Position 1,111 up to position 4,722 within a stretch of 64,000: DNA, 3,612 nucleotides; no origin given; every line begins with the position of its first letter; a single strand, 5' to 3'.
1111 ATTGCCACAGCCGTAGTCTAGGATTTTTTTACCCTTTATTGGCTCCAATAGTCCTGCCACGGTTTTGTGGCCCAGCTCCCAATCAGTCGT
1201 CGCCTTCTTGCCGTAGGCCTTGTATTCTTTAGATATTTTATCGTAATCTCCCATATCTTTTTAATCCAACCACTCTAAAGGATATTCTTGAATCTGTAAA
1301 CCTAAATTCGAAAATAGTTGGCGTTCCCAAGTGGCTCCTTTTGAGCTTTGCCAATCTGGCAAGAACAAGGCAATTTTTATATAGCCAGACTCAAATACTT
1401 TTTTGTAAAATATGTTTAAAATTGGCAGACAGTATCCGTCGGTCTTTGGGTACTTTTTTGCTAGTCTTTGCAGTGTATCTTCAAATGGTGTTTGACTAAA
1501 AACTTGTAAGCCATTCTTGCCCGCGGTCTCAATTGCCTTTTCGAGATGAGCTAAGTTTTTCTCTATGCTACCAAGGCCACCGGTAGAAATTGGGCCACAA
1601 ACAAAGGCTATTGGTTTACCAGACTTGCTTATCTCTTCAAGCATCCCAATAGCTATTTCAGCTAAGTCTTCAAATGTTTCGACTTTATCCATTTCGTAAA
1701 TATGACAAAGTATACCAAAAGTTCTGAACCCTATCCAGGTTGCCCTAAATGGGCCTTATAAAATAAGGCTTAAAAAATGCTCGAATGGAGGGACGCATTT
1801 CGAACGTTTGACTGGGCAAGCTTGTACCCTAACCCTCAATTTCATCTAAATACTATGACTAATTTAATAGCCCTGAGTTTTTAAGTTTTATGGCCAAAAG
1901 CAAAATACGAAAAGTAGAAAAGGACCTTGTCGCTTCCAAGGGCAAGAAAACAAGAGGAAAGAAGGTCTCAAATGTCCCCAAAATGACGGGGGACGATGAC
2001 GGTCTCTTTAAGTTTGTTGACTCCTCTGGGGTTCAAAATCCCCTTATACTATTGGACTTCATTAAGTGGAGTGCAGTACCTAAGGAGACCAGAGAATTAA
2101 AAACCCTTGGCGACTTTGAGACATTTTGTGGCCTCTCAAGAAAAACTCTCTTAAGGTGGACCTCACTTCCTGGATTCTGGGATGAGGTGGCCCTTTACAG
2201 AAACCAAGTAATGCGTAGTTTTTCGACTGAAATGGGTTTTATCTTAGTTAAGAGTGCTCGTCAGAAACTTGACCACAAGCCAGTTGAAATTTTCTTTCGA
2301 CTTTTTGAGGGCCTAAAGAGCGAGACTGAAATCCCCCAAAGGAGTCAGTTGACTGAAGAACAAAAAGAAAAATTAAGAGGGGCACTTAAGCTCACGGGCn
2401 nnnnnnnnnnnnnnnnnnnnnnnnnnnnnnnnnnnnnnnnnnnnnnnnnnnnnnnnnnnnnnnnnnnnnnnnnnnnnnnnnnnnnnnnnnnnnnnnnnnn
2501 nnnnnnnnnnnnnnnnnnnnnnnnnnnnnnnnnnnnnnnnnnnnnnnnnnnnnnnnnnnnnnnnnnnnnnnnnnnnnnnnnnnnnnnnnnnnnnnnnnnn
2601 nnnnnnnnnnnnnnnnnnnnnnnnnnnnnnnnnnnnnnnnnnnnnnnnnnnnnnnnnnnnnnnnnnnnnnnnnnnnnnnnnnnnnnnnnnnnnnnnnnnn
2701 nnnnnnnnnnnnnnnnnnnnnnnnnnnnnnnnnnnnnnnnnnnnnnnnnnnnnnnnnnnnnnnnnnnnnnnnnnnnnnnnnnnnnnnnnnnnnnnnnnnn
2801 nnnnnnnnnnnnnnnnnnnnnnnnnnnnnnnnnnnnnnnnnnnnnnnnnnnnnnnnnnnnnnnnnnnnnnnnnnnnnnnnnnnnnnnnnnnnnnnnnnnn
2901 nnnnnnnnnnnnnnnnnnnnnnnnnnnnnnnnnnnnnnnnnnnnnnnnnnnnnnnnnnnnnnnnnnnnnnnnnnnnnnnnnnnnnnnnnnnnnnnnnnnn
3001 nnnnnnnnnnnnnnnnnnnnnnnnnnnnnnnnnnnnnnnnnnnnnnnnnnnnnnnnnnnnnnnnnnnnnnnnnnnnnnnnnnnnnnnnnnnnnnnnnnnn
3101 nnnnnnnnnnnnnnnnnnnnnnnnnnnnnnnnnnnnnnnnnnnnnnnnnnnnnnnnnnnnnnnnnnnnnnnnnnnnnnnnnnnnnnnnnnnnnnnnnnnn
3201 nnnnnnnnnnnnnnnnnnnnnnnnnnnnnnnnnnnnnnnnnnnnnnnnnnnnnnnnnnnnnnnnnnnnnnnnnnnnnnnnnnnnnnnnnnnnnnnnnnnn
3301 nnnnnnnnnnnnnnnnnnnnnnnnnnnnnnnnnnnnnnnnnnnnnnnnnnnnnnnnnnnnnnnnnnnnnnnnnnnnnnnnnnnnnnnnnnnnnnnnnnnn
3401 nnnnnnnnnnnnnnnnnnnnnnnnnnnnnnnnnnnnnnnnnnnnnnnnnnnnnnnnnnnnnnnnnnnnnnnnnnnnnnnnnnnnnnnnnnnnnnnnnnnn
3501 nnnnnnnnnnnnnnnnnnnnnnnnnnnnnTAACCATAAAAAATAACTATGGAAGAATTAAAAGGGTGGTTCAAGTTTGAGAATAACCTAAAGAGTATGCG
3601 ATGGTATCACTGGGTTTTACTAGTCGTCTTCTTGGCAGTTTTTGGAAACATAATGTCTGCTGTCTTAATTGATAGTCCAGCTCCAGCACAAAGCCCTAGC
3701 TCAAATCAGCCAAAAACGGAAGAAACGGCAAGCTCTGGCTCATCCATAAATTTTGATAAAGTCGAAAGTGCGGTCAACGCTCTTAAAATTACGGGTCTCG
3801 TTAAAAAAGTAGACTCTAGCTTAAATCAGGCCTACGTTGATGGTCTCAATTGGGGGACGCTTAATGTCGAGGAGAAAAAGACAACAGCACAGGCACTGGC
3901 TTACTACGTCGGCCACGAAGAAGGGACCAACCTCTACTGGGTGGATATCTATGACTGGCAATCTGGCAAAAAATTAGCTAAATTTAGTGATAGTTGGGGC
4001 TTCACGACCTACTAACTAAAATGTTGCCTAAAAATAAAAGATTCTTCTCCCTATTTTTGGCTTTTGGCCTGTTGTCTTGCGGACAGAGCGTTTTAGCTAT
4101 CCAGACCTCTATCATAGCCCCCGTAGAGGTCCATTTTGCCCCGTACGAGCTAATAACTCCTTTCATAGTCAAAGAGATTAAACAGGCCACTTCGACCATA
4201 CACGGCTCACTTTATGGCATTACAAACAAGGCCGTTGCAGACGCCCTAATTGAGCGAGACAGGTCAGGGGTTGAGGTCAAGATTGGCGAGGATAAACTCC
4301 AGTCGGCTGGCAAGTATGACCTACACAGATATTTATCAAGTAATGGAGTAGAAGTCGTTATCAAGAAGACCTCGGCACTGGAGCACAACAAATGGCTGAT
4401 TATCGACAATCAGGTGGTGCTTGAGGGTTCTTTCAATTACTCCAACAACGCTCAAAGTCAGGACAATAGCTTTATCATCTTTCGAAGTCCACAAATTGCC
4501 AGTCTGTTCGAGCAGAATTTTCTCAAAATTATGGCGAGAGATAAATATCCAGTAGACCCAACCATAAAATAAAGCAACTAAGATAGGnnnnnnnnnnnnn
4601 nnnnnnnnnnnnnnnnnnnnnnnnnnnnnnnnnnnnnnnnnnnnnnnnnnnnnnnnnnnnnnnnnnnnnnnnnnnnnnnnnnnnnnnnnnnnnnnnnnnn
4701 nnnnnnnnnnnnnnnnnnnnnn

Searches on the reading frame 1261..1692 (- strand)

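Call 8: search_protein_families(library=ncbifam, proteins=[window:1261-1692:-], max_evalue=0.1)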
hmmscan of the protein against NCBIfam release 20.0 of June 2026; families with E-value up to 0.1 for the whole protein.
window:1261-1692:- (143 aa): 1 family
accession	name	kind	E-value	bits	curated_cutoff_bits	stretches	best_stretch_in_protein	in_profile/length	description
NF035939.1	TIM_EboE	equivalog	0.068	11.9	250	1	72-130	55-112/379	metabolite traffic protein EboE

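Call 9: search_protein_families(library=phrogs, proteins=[window:1261-1692:-], max_evalue=0.1)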
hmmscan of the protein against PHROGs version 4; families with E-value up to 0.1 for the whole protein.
window:1261-1692:- (143 aa): 1 family
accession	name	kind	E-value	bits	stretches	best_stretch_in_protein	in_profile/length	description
phrog_5781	-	unknown function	0.0025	18.4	1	108-135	70-97/220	-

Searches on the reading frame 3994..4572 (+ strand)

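Call 6: search_protein_families(library=pfam, proteins=[window:3994-4572:+], max_evalue=0.1)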
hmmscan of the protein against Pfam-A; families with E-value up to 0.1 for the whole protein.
window:3994-4572:+ (192 aa): 2 families
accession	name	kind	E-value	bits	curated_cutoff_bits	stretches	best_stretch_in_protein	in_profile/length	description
PF13091.12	PLDc_2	-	5.6e-17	62.2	27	1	58-179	1-131/132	PLD-like domain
PF07894.18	SACK1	-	0.005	16.9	21.4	1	131-182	220-271/274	Scaffolding anchor of CK1 domain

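Call 7: search_protein_families(library=padloc, proteins=[window:3994-4572:+], max_evalue=0.1)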
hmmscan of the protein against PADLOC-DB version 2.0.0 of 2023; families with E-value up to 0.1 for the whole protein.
window:3994-4572:+ (192 aa): 5 families
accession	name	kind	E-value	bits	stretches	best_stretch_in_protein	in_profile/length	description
PDLC02614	DrmC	-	1.9e-05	22.5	1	60-153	28-124/153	DrmC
PDLC03924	MkoC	-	3.1e-05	20.2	1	75-161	1019-1115/1136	-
PDLC03922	MkoB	-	0.0047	14.2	1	80-159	507-575/610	-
PDLC02609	DrmC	-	0.0093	13.9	1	125-173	177-226/241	DrmC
PDLC02612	DrmC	-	0.041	11.4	1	63-171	102-216/235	DrmC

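Call 8: search_protein_families(library=ncbifam, proteins=[window:3994-4572:+], max_evalue=0.1)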
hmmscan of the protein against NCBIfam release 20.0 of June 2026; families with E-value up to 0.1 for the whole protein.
window:3994-4572:+ (192 aa): 7 families
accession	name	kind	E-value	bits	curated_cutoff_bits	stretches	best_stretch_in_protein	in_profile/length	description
NF010490.0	PRK13912.1-1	equivalog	1.6e-09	38.1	211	1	57-163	34-137/159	nuclease NucT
NF010492.0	PRK13912.1-3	equivalog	2.2e-07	30.6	297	1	58-168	39-160/178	nuclease NucT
TIGR04265.1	bac_cardiolipin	equivalog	1.1e-05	24.6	290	1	58-160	134-251/483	cardiolipin synthase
NF010493.0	PRK13912.1-4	equivalog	0.00021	21.3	351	1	37-163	16-147/171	nuclease NucT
NF010491.0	PRK13912.1-2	equivalog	0.00072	19.4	225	1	57-157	40-150/180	nuclease NucT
NF009107.0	PRK12452.1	equivalog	0.02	13.6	787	1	58-165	155-277/509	cardiolipin synthase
NF041068.1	DpdK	equivalog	0.082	12.5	100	0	85-164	74-150/167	phospholipase D-like domain-containing protein DpdK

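Call 9: search_protein_families(library=phrogs, proteins=[window:3994-4572:+], max_evalue=0.1)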
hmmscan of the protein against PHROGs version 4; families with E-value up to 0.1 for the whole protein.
window:3994-4572:+ (192 aa): 2 families
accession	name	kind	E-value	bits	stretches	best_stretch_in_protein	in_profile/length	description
phrog_12711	-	unknown function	1.1e-21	78.3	1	38-179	16-160/162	-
phrog_17878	-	unknown function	0.081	12.6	0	62-157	136-248/483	-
